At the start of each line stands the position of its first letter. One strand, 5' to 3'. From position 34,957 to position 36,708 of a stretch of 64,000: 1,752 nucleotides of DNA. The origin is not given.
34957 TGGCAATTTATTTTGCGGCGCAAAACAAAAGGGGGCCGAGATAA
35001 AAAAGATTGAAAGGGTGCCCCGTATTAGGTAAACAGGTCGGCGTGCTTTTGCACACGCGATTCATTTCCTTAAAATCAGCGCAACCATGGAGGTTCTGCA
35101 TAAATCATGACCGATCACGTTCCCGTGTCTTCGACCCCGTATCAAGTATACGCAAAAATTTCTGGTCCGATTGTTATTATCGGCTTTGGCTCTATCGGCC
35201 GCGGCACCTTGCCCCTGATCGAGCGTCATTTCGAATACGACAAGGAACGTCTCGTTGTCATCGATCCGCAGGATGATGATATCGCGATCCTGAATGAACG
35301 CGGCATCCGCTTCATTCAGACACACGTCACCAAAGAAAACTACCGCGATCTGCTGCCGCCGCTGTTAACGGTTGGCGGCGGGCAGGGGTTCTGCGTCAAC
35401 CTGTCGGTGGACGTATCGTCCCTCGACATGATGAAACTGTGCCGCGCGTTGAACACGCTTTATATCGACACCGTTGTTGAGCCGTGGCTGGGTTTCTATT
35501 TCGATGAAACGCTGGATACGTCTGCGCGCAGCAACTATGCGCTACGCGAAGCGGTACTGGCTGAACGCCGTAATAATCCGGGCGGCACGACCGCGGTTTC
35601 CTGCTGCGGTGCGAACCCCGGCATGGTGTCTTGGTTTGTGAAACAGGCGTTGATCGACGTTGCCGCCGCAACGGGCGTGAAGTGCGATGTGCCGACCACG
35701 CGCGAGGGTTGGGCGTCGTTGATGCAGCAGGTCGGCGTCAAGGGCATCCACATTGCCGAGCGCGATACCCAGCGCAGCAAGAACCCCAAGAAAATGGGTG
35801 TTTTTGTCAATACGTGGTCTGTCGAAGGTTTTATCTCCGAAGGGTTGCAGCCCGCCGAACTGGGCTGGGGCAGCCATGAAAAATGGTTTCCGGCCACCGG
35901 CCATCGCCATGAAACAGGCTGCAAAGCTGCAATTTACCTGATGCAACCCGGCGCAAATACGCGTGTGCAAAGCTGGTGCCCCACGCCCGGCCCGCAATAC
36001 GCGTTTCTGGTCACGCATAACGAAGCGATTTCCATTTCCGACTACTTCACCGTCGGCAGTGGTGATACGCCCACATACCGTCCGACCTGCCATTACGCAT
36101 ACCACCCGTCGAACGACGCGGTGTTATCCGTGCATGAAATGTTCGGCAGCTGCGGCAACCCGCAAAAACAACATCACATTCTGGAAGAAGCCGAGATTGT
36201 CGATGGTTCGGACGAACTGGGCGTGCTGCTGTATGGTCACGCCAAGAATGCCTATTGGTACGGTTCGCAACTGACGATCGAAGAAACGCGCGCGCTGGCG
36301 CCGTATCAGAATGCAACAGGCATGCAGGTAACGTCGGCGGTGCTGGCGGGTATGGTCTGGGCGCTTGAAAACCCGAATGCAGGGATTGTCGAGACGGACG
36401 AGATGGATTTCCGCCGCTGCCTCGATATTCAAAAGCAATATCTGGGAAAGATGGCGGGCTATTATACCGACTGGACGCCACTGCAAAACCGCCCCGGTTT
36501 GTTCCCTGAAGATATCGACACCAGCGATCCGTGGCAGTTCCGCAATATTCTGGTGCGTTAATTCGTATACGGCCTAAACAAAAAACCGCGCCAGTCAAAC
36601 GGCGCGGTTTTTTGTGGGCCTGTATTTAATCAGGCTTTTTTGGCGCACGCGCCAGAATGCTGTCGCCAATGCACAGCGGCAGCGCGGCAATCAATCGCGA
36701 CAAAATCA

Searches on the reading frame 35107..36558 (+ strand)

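Call 78: search_protein_families(library=pfam, proteins=[window:35107-36558:+], max_evalue=0.00001)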
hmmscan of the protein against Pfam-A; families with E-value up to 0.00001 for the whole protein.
window:35107-36558:+ (484 aa): 2 families
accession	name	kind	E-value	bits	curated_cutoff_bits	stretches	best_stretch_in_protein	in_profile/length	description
PF16653.10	Sacchrp_dh_C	-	7.8e-35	121.7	31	1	168-452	1-263/265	Saccharopine dehydrogenase C-terminal domain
PF03435.24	Sacchrp_dh_NADP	-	1e-32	113.6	25.1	1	22-164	1-129/129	Saccharopine dehydrogenase NADP binding domain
